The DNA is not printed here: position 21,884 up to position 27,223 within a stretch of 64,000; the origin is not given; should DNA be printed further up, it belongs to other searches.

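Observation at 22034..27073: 1679-aa single polypeptide fusing two GT2 and two GT4 glycosyltransferase domains with a TPR tail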

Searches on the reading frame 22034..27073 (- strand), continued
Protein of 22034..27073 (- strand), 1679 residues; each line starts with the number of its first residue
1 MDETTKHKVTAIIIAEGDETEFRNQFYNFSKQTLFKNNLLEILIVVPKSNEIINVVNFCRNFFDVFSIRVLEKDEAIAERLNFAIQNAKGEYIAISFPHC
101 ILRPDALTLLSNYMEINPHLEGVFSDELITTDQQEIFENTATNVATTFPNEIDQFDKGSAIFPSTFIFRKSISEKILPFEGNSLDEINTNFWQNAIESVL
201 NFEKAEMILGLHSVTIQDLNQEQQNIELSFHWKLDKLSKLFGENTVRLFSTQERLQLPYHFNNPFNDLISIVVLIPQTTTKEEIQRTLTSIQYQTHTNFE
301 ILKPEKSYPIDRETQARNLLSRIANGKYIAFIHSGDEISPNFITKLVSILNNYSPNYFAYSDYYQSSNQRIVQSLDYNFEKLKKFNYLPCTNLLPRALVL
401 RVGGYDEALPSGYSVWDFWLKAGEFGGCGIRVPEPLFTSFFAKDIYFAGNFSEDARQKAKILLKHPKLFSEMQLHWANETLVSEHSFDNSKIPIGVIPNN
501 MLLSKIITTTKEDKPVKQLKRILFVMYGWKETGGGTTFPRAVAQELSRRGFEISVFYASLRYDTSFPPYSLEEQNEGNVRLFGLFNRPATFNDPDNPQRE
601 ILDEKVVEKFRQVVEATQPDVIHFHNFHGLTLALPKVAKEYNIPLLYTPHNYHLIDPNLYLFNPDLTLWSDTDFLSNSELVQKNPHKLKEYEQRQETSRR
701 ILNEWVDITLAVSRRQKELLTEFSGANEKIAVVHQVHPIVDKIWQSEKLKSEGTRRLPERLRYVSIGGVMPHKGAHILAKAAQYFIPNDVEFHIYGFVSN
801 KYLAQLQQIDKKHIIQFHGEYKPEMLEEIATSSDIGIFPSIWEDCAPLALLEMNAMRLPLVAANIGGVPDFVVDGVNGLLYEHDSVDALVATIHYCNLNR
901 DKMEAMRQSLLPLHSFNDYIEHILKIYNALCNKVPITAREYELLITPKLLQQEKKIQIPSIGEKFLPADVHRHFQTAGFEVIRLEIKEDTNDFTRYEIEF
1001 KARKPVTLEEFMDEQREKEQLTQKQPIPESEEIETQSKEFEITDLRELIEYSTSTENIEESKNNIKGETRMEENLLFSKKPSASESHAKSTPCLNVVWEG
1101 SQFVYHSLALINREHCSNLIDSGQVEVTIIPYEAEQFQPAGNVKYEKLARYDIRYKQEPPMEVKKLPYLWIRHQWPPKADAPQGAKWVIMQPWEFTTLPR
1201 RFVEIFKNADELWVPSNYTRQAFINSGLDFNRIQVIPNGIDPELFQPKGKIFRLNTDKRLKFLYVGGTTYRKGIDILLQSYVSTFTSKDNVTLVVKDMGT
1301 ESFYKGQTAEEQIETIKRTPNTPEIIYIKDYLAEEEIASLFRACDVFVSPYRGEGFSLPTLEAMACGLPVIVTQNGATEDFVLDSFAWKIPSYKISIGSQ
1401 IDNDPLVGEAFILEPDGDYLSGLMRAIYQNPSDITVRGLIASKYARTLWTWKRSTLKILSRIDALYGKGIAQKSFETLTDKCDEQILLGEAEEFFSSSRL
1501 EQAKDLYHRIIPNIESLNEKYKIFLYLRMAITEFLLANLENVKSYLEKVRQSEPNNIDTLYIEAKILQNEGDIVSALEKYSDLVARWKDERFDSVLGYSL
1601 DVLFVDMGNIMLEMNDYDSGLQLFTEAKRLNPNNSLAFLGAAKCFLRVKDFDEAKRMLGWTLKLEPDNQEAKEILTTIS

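Call 11: find_related_loci(query=window:22034-27073:-, collection=genome_contigs, flank=10000)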
Query window:22034-27073:- (1679 aa) in genome_contigs; peptide patterns used: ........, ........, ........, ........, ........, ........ (x = any residue, [..] = any of these).
175 stretches matched a pattern; 25 encode a relative of the query (tblastn E <= 1e-3); 25 distinct loci.
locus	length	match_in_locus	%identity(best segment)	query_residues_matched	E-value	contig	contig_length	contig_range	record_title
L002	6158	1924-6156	78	1-1416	0e+0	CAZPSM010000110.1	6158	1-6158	MAG TPA_asm: uncultured Hyphomicrobiales bacterium isolate binchicken_co135_216 genome assembly, contig: NODE_13332_leng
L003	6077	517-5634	49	1-1679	0e+0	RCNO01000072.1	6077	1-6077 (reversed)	MAG: Bacteroidetes/Chlorobi group bacterium MS-B_bin-24 MS_under03953, whole genome shotgun sequence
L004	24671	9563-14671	49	1-1675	0e+0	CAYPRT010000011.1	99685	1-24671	MAG TPA_asm: uncultured Hyphomicrobiales bacterium isolate binchicken_co30_98 genome assembly, contig: NODE_258_length_9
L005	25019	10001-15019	50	1-1678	0e+0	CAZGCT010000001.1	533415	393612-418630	MAG TPA_asm: uncultured Hyphomicrobiales bacterium isolate binchicken_co40_53 genome assembly, contig: NODE_7_length_533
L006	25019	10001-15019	51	1-1678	0e+0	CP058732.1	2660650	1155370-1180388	MAG: Candidatus Kapaibacterium sp. isolate Ch6 chromosome, complete genome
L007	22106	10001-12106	47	970-1675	0e+0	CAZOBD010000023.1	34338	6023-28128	MAG TPA_asm: uncultured Hyphomicrobiales bacterium isolate SRP141376_co4_174 genome assembly, contig: NODE_2261_length_3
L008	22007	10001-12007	48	999-1678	0e+0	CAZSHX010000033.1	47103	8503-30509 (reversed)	MAG TPA_asm: uncultured Hyphomicrobiales bacterium isolate SRP284006_co1_568 genome assembly, contig: NODE_1009_length_4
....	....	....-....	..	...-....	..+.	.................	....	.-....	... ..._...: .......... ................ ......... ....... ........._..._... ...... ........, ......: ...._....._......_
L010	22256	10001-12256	45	961-1678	0e+0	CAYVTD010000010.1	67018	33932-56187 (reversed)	MAG TPA_asm: uncultured Hyphomicrobiales bacterium isolate binchicken_co74_407 genome assembly, contig: NODE_751_length_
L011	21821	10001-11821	49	1071-1679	0e+0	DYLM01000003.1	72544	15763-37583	MAG TPA_asm: Chloroherpeton thalassium isolate SulCav_AS07-7_33_25 SulCav_AS07_7_257_length_72544_cov_14_379934, whole g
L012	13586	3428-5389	49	1021-1679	0e+0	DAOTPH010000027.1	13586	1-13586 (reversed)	MAG TPA_asm: Bacteroidota bacterium isolate AMR_MDS_2848 NODE_4421_length_13586_cov_4.395093, whole genome shotgun seque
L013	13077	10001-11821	49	1071-1679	0e+0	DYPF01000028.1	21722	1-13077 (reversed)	MAG TPA_asm: Chloroherpeton thalassium isolate SulCav_GS09_5_32_15 SulCav_GS09_5_3904_length_21722_cov_7_708081, whole g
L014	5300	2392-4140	50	1086-1671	0e+0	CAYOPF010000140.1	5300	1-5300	MAG TPA_asm: uncultured Chloroherpeton sp. isolate binchicken_co37_4 genome assembly, contig: NODE_5720_length_5300_cov_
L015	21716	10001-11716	48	1082-1658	5e-173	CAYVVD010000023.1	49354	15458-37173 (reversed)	MAG TPA_asm: uncultured Hyphomicrobiales bacterium isolate SRP141376_co3_220 genome assembly, contig: NODE_1692_length_4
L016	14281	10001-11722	48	1090-1667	1e-171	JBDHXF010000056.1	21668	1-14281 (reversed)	MAG: Chlorobiota bacterium isolate AS-MESO-3CA.21 NODE_10408_length_21668_cov_5.132787, whole genome shotgun sequence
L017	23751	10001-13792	46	521-1666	9e-171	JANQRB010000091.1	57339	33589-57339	MAG: Candidatus Kapaibacterium sp. isolate IP29b_bin.46 k99_2092738, whole genome shotgun sequence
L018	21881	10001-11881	44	1043-1678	4e-170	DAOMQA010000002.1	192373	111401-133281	MAG TPA_asm: Candidatus Kapaibacterium sp. isolate AMR_MDS_5846 NODE_22_length_192373_cov_9.665273, whole genome shotgun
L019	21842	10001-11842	47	1052-1672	4e-168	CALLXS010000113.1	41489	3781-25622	MAG TPA_asm: uncultured bacterium isolate SRR1561989_bin.97_CONCOCT_v1.1_MAG genome assembly, contig: ERZ724023.825, who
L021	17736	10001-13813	44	461-1679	1e-163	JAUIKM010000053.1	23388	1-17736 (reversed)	MAG: bacterium isolate Co_bin.359 NODE_12427_length_23388_cov_4.152616, whole genome shotgun sequence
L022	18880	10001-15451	45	324-1638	5e-163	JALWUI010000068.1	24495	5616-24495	MAG: Candidatus Kapaibacterium sp. isolate M2_metabat2_scaf2bin.264 M2_NODE_1831_length_24495_cov_2.932370, whole genome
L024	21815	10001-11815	44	1025-1638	7e-162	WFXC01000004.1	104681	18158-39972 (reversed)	MAG: Candidatus Kapaibacterium sp. isolate S141_32_esom k151_101835, whole genome shotgun sequence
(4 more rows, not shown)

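Call 17: search_protein_families(library=pfam, proteins=[L008:2897-12010:+, L017:7061-13885:+, L022:8150-15532:+, L024:6467-11896:+], max_evalue=0.00001)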
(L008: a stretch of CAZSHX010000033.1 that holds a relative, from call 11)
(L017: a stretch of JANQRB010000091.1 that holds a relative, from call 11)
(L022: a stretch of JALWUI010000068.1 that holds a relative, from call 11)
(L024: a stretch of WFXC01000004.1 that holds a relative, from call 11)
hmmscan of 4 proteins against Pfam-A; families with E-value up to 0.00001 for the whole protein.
L008:2897-12010:+ (3038 aa): 12 families
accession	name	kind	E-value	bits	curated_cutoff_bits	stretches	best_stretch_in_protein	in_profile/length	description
PF00535.33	Glycos_transf_2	-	4.3e-83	277.7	23.3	3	568-696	1-134/168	Glycosyl transferase family 2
PF13641.12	Glyco_tranf_2_3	-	1.1e-34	120.9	27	2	567-752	3-196/230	Glycosyltransferase like family 2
PF10111.15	Glyco_tranf_2_2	-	7.4e-25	88.4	27.3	2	568-768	1-217/276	Glycosyltransferase like family 2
PF00534.26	Glycos_transf_1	-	6.9e-21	75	26.4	1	2613-2753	7-142/172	Glycosyl transferases group 1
PF13692.12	Glyco_trans_1_4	-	1.5e-19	71.1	27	1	2621-2752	2-125/142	Glycosyl transferases group 1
PF13632.12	Glyco_trans_2_3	-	2.7e-11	44.1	27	1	980-1062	43-124/198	Glycosyl transferase family group 2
PF14559.12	TPR_19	-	4.7e-10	40.1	25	1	2971-3035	2-66/68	Tetratricopeptide repeat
PF20706.3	GT4-conflict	-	7e-10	38.9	26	1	2601-2816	177-382/385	Family 4 Glycosyltransferase in conflict systems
PF00515.34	TPR_1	-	1.1e-08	35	27.8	0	2885-2915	3-33/34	Tetratricopeptide repeat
PF13712.12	Glyco_tranf_2_5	-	1.1e-07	32.3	27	1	903-1080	31-206/210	Glycosyltransferase like family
PF13432.12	TPR_16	-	7.1e-07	30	32.7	0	2966-3013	3-50/65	Tetratricopeptide repeat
PF13181.12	TPR_8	-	2.4e-06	27.7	25.7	0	2884-2915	2-33/34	Tetratricopeptide repeat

L017:7061-13885:+ (2275 aa): 11 families
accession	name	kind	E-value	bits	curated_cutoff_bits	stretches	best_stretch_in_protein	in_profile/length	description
PF13692.12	Glyco_trans_1_4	-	2.1e-54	184.1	27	3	1218-1353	3-140/142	Glycosyl transferases group 1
PF00534.26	Glycos_transf_1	-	7.2e-53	179.1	26.4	3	1216-1358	15-161/172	Glycosyl transferases group 1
PF13439.12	Glyco_transf_4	-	9.3e-27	94.6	28.5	2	993-1193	2-162/170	Glycosyltransferase Family 4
PF13579.12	Glyco_trans_4_4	-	2.8e-21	77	29.7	1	994-1193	2-155/158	Glycosyl transferase 4-like domain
PF00535.33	Glycos_transf_2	-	2.7e-18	66.9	23.3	1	594-754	1-163/168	Glycosyl transferase family 2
PF20706.3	GT4-conflict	-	8.4e-13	48.5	26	1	1835-2034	192-382/385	Family 4 Glycosyltransferase in conflict systems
PF13524.12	Glyco_trans_1_2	-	8.8e-13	48.9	25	0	1908-1959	32-87/144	Glycosyl transferase-like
PF08241.18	Methyltransf_11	-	1.8e-09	38.5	21.2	1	1497-1549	45-95/95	Methyltransferase domain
PF14559.12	TPR_19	-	3.1e-08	34.3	25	0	2195-2256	7-68/68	Tetratricopeptide repeat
PF13649.12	Methyltransf_25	-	9.8e-08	33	27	1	1497-1545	49-97/97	Methyltransferase domain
PF10111.15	Glyco_tranf_2_2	-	8.9e-07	29.1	27.3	1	594-782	1-202/276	Glycosyltransferase like family 2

L022:8150-15532:+ (2461 aa): 14 families
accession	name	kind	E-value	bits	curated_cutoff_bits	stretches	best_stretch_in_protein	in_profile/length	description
PF00535.33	Glycos_transf_2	-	2.7e-86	288.2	23.3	3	539-684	1-140/168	Glycosyl transferase family 2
PF13641.12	Glyco_tranf_2_3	-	4.2e-54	184.4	27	3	1110-1336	3-222/230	Glycosyltransferase like family 2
PF10111.15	Glyco_tranf_2_2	-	1.8e-42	146.2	27.3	3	852-1050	1-214/276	Glycosyltransferase like family 2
PF13632.12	Glyco_trans_2_3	-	1.4e-19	71.2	27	1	1193-1329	3-125/198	Glycosyl transferase family group 2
PF00534.26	Glycos_transf_1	-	5.2e-17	62.3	26.4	1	2055-2187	14-140/172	Glycosyl transferases group 1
PF13692.12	Glyco_trans_1_4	-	7.1e-16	59.2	27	1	2058-2188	3-125/142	Glycosyl transferases group 1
PF13439.12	Glyco_transf_4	-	1.6e-11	44.9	28.5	1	1960-2040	94-169/170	Glycosyltransferase Family 4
PF13712.12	Glyco_tranf_2_5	-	2.1e-10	41.1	27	1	1165-1328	32-192/210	Glycosyltransferase like family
PF13704.12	Glyco_tranf_2_4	-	6.5e-10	39.8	27.5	0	566-633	20-85/98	Glycosyl transferase family 2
PF20706.3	GT4-conflict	-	2e-09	37.4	26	1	2049-2253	190-383/385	Family 4 Glycosyltransferase in conflict systems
PF13506.12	Glyco_transf_21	-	3.6e-09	36.8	21.7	0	1182-1324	24-153/174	Glycosyl transferase family 21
PF13579.12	Glyco_trans_4_4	-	7.6e-08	33.3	29.7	0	148-201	54-105/158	Glycosyl transferase 4-like domain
PF02709.20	Glyco_transf_7C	-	8.4e-07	29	23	0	1274-1320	20-67/78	N-terminal domain of galactosyltransferase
PF14559.12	TPR_19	-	1.1e-06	29.2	25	0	2407-2453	1-47/68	Tetratricopeptide repeat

L024:6467-11896:+ (1810 aa): 12 families
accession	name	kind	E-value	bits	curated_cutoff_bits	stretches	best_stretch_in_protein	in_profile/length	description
PF00535.33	Glycos_transf_2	-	7e-24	85.1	23.3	1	460-636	1-166/168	Glycosyl transferase family 2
PF00534.26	Glycos_transf_1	-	1.4e-22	80.5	26.4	1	1404-1536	14-140/172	Glycosyl transferases group 1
PF13641.12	Glyco_tranf_2_3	-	2.1e-19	70.9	27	1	457-686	1-223/230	Glycosyltransferase like family 2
PF13692.12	Glyco_trans_1_4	-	1.6e-18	67.8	27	1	1407-1536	3-124/142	Glycosyl transferases group 1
PF10111.15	Glyco_tranf_2_2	-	2.1e-10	41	27.3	1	461-694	2-234/276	Glycosyltransferase like family 2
PF13712.12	Glyco_tranf_2_5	-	2.2e-10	41.1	27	1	514-677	32-192/210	Glycosyltransferase like family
PF20706.3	GT4-conflict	-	1.4e-09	37.9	26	1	1398-1602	190-383/385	Family 4 Glycosyltransferase in conflict systems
PF13439.12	Glyco_transf_4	-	1.1e-08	35.8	28.5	1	1309-1389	94-169/170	Glycosyltransferase Family 4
PF13632.12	Glyco_trans_2_3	-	6.7e-08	33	27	1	542-679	3-126/198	Glycosyl transferase family group 2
PF14559.12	TPR_19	-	2.1e-07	31.6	25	0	1756-1802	1-47/68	Tetratricopeptide repeat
PF13428.12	TPR_14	-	7.3e-07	29.7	23.5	0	1749-1788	4-43/44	Tetratricopeptide repeat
PF13524.12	Glyco_trans_1_2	-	7.2e-06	26.5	25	0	1474-1598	31-136/144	Glycosyl transferase-like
